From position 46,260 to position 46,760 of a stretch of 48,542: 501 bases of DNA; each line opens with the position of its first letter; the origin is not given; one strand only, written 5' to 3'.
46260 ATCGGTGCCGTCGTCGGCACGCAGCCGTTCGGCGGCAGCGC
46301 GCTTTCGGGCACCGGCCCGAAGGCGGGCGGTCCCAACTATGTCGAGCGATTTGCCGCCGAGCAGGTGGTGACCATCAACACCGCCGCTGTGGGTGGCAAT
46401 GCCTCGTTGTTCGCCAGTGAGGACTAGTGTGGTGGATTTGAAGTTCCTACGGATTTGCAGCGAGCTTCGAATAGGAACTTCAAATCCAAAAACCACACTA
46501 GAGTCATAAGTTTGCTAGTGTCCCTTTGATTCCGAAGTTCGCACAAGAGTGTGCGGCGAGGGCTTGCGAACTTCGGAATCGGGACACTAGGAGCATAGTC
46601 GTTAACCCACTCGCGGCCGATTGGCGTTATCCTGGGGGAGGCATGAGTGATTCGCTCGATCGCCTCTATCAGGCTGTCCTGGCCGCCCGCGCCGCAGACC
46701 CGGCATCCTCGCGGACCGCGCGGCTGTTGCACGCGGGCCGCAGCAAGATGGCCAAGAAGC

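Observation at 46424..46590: Two tandem ~77-nt perfect hairpin elements after putA whose stems differ by compensatory substitutions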

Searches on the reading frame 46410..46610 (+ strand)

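Call 74: search_protein_families(library=pfam, proteins=[L125:732-1829:+])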
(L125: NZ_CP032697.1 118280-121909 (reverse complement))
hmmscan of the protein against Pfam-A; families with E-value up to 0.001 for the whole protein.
L125:732-1829:+ (365 aa): 10 families
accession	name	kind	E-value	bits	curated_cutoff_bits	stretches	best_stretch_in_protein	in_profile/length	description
PF13358.12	DDE_3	-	6.9e-21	75.1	28.6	1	173-315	2-142/146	DDE superfamily endonuclease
PF13565.12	HTH_32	-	1.5e-16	61.1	33.7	1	61-132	1-73/73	Homeodomain-like domain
PF13384.12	HTH_23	-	2.1e-15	56.4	24.6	1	31-77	3-49/50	Homeodomain-like domain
PF13551.12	HTH_29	-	6.5e-15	55.4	28.1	1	35-94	1-63/64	Winged helix-turn helix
PF13518.12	HTH_28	-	8.5e-09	35.8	25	1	35-87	2-52/52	Helix-turn-helix domain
PF01527.26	HTH_Tnp_1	-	1.5e-05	25.6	24.1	1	37-79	14-56/75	Transposase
PF18024.7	HTH_50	-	0.00013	22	27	0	110-137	22-49/50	Helix-turn-helix domain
PF08281.18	Sigma70_r4_2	-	0.00017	21.6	25.7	1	37-68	16-49/54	Sigma-70, region 4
PF01418.23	HTH_6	-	0.0004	20.8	28.3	0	89-138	16-61/77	Helix-turn-helix domain, rpiR family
PF06056.18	Terminase_5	-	0.00061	20.1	20.3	0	45-89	13-57/58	Putative ATPase subunit of terminase (gpP-like)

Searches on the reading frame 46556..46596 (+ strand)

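Call 74: search_protein_families(library=pfam, proteins=[L176:522-1622:+])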
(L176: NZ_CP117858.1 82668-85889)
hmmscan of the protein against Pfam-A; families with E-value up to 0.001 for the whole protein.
L176:522-1622:+ (366 aa): 5 families
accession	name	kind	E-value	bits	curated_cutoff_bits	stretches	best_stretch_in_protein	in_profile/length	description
PF13358.12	DDE_3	-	1.1e-21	77.7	28.6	1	172-317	2-145/146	DDE superfamily endonuclease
PF13565.12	HTH_32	-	1.6e-15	57.9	33.7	1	60-131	1-73/73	Homeodomain-like domain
PF13551.12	HTH_29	-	8.8e-11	42.2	28.1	1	34-87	1-55/64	Winged helix-turn helix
PF13518.12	HTH_28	-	2.2e-10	40.9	25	1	33-81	1-49/52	Helix-turn-helix domain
PF13384.12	HTH_23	-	8.9e-09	35.4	24.6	1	32-76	5-49/50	Homeodomain-like domain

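Call 78: find_homologous_proteins(query=L176:522-1619:+, max_evalue=1e-80)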
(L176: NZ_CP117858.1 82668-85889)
Query L176:522-1619:+ (366 aa): 7981 proteins with E <= 1e-80 among 8000 candidates; the best 120 are listed.
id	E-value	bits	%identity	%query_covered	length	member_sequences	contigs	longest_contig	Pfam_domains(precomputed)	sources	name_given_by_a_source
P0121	3.6e-244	827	99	100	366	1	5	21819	PF13384.13,PF13551.13,PF13518.13,PF13565.13,PF13358.13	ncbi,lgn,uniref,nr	ncbi:IS630 family transposase [Gluconobacter japonicus]|uniref:IS630 family transposase n=1 Tax=Gluc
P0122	3.2e-243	824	99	100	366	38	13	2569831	PF13384.13,PF13551.13,PF13518.13,PF13565.13,PF13358.13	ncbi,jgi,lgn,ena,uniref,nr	ncbi:IS630 family transposase [Komagataeibacter rhaeticus]|uniref:Endonuclease DDE n=2 Tax=Komagatae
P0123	9.4e-238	806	97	100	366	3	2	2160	PF13384.13,PF13551.13,PF13518.13,PF13565.13,PF13358.13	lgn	-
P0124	2.6e-235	798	96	100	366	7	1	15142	PF13384.13,PF13551.13,PF13518.13,PF13565.13,PF13358.13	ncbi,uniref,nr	ncbi:IS630 family transposase [Novacetimonas hansenii]|uniref:IS630 family transposase n=1 Tax=Novac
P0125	3.1e-234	794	96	100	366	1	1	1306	PF13551.13,PF13518.13,PF13565.13,PF13358.13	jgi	-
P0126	8.9e-209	711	83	100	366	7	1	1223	PF13384.13,PF13551.13,PF13518.13,PF13565.13,PF13358.13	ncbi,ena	-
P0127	3.8e-208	709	84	100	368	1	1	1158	PF13384.13,PF13551.13,PF13518.13,PF13565.13,PF13358.13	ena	-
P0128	6.1e-208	708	83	100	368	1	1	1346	PF13384.13,PF13551.13,PF13518.13,PF13565.13,PF13358.13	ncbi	-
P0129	7.1e-208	708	83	100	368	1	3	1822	PF13384.13,PF13551.13,PF13518.13,PF13565.13,PF13358.13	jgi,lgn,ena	jgi:transposase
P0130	7.8e-208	707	83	100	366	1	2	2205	PF13384.13,PF13551.13,PF13518.13,PF13565.13,PF13358.13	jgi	jgi:transposase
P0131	1.2e-207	707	83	100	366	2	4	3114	PF13384.13,PF13551.13,PF13518.13,PF13565.13,PF13358.13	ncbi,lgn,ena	-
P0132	3.0e-207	706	83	100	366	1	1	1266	PF13384.13,PF13551.13,PF13518.13,PF13565.13,PF13358.13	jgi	jgi:transposase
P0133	9.5e-207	704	82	100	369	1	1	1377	PF13384.13,PF13551.13,PF13518.13,PF13565.13,PF13358.13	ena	-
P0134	1.4e-206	703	84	100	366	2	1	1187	PF13384.13,PF13551.13,PF13518.13,PF13565.13,PF13358.13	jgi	jgi:transposase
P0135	2.5e-206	703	83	100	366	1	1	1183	PF13384.13,PF13551.13,PF13518.13,PF13565.13,PF13358.13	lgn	-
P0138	5.1e-206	702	83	100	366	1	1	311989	PF13384.13,PF13551.13,PF13518.13,PF13565.13,PF13358.13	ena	-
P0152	3.2e-203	692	81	100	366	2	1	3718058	PF13384.13,PF13551.13,PF13518.13,PF13565.13,PF13358.13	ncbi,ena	-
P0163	4.6e-202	689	82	100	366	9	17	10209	PF13384.13,PF13551.13,PF13518.13,PF13565.13,PF13358.13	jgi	jgi:transposase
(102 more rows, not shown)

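Call 79: find_encoding_contigs(protein=P0152, flank=400, max_places=4)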
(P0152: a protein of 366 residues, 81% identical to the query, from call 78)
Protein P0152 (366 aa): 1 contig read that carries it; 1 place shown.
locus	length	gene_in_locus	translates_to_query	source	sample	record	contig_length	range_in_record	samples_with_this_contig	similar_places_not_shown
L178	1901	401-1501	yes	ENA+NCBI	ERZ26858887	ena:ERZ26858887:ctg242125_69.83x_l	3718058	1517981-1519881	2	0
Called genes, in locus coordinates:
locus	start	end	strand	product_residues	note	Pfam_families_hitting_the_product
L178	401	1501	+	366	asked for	PF13384:HTH_23 (weak), PF13518:HTH_28 (weak), PF13551:HTH_29, PF13565:HTH_32, PF13358:DDE_3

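Call 80: find_encoding_contigs(protein=P0163, flank=400, max_places=8)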
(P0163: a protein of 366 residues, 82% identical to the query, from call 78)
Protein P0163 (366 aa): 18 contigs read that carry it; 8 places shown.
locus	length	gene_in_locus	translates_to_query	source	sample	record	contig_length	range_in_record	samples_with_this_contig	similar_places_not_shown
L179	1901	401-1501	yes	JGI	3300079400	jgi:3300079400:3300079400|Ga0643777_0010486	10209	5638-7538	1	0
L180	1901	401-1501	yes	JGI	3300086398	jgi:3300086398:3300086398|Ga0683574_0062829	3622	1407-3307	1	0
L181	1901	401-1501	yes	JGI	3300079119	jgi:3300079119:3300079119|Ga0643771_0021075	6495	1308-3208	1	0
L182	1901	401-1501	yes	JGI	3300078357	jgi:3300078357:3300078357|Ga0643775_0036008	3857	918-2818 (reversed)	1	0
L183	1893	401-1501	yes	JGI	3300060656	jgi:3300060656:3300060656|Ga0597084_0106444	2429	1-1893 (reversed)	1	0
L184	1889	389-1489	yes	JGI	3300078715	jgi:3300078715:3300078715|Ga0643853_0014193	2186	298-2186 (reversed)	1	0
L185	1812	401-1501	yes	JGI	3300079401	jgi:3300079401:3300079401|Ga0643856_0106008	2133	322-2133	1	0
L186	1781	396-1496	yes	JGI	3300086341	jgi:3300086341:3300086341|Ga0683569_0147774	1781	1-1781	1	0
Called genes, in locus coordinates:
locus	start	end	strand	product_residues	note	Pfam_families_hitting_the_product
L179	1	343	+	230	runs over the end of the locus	PF03358:FMN_red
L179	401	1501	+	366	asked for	PF13384:HTH_23, PF13518:HTH_28 (weak), PF13551:HTH_29, PF13565:HTH_32, PF13358:DDE_3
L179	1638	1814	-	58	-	-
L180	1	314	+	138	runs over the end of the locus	-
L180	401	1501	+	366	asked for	PF13384:HTH_23, PF13518:HTH_28 (weak), PF13551:HTH_29, PF13565:HTH_32, PF13358:DDE_3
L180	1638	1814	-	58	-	-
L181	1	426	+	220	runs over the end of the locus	PF00106:adh_short, PF08659:KR, PF13561:adh_short_C2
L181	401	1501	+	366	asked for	PF13384:HTH_23, PF13518:HTH_28 (weak), PF13551:HTH_29, PF13565:HTH_32, PF13358:DDE_3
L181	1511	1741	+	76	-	-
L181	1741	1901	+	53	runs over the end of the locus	-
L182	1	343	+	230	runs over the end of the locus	PF03358:FMN_red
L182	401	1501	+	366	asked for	PF13384:HTH_23, PF13518:HTH_28 (weak), PF13551:HTH_29, PF13565:HTH_32, PF13358:DDE_3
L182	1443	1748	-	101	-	-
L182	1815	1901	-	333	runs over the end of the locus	?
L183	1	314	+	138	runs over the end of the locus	-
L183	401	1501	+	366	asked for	PF13384:HTH_23, PF13518:HTH_28 (weak), PF13551:HTH_29, PF13565:HTH_32, PF13358:DDE_3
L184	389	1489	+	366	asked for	PF13384:HTH_23, PF13518:HTH_28 (weak), PF13551:HTH_29, PF13565:HTH_32, PF13358:DDE_3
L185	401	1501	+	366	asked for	PF13384:HTH_23, PF13518:HTH_28 (weak), PF13551:HTH_29, PF13565:HTH_32, PF13358:DDE_3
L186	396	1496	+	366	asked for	PF13384:HTH_23, PF13518:HTH_28 (weak), PF13551:HTH_29, PF13565:HTH_32, PF13358:DDE_3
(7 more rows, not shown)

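Call 81: find_encoding_contigs(protein=P0138, flank=400, max_places=4)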
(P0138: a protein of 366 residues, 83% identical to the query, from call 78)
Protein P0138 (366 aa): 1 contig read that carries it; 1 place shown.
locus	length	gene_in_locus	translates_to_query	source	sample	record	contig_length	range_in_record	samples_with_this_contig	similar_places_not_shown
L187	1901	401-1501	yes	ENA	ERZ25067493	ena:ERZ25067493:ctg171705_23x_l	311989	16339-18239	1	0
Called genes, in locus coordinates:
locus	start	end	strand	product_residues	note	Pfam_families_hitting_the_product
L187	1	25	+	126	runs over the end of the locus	PF14087:DUF4267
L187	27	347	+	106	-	PF13564:DoxX_2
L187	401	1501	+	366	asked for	PF13384:HTH_23, PF13518:HTH_28 (weak), PF13551:HTH_29, PF13565:HTH_32, PF13358:DDE_3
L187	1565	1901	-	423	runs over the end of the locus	PF05598:DUF772, PF01609:DDE_Tnp_1, PF13751:DDE_Tnp_1_6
